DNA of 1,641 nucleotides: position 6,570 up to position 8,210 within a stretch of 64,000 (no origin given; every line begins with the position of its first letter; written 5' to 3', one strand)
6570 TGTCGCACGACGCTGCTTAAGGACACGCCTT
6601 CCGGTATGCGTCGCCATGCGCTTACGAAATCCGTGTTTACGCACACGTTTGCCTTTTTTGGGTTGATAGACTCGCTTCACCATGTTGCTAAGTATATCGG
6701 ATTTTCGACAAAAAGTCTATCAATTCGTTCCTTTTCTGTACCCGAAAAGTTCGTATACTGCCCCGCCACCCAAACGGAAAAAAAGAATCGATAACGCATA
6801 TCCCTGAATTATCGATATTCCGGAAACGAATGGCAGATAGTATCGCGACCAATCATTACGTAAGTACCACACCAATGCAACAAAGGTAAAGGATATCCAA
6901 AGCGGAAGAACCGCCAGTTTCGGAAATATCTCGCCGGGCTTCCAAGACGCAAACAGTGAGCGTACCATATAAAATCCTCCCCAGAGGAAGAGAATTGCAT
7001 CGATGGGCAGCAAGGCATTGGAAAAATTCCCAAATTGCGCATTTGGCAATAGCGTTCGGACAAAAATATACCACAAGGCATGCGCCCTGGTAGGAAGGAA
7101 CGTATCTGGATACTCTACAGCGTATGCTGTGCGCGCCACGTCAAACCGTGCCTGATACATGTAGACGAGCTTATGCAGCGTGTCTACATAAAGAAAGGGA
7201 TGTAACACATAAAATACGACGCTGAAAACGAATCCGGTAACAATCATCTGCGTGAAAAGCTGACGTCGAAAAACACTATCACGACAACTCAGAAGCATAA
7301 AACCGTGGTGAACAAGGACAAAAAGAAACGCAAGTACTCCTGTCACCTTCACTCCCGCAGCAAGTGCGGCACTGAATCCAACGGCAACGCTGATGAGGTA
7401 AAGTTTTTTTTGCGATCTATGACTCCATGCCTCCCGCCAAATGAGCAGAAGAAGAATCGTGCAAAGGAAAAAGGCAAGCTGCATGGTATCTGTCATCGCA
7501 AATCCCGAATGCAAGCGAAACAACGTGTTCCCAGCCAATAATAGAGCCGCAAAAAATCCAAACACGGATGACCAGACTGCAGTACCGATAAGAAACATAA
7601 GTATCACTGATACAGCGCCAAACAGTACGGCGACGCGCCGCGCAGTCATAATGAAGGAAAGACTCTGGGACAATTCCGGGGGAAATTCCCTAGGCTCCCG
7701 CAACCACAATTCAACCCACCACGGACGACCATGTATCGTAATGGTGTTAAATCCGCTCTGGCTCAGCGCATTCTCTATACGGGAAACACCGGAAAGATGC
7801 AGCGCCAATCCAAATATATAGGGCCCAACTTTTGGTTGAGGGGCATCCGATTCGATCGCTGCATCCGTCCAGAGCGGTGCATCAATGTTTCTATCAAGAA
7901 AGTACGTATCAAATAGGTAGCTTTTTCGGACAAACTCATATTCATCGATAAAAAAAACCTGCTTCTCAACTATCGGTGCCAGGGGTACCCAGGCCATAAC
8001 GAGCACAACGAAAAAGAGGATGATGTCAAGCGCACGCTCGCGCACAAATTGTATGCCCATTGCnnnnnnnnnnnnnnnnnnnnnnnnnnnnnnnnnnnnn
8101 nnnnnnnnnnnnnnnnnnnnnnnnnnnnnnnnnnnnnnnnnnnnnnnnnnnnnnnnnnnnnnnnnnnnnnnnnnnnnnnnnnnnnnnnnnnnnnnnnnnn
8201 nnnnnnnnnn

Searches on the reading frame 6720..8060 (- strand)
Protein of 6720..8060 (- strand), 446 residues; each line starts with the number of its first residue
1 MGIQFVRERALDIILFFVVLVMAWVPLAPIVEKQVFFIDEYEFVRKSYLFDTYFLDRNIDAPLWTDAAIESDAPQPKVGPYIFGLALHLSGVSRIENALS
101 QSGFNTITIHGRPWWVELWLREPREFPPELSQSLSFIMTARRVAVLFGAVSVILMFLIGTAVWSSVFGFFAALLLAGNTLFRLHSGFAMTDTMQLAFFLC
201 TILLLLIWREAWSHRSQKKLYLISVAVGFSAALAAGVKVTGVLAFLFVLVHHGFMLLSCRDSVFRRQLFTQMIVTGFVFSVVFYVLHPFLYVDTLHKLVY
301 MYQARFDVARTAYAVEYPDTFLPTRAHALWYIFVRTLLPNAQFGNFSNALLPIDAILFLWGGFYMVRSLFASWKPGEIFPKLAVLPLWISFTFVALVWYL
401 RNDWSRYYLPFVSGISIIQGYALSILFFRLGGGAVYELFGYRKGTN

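Call 4: search_protein_families(library=pfam, proteins=[window:6720-8060:-], max_evalue=1)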
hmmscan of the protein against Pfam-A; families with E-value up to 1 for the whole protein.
window:6720-8060:- (446 aa): 2 families
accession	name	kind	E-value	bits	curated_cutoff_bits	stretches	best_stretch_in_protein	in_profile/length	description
PF02366.24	PMT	-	2.2e-05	24.6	22.7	1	138-260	83-204/245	Dolichyl-phosphate-mannose-protein mannosyltransferase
PF13231.12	PMT_2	-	0.002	18.8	26.1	1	140-281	24-156/160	Dolichyl-phosphate-mannose-protein mannosyltransferase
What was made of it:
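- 6720..8060 (-): D446, the fourth gene, 3 nt after C548. It is a polytopic GT-C glycosyltransferase of the PMT type, with a DE motif (FIDEYEF, aa 37-43) after the first helix. Pfam PMT scores 24.6 bits against a cut-off of 22.7, and PMT_2 scores 18.8, below its cut-off (call 4).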

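Call 5: search_protein_families(library=ncbifam, proteins=[window:6720-8060:-], max_evalue=1)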
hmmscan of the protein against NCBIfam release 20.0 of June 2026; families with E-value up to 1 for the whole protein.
window:6720-8060:- (446 aa): 0 families
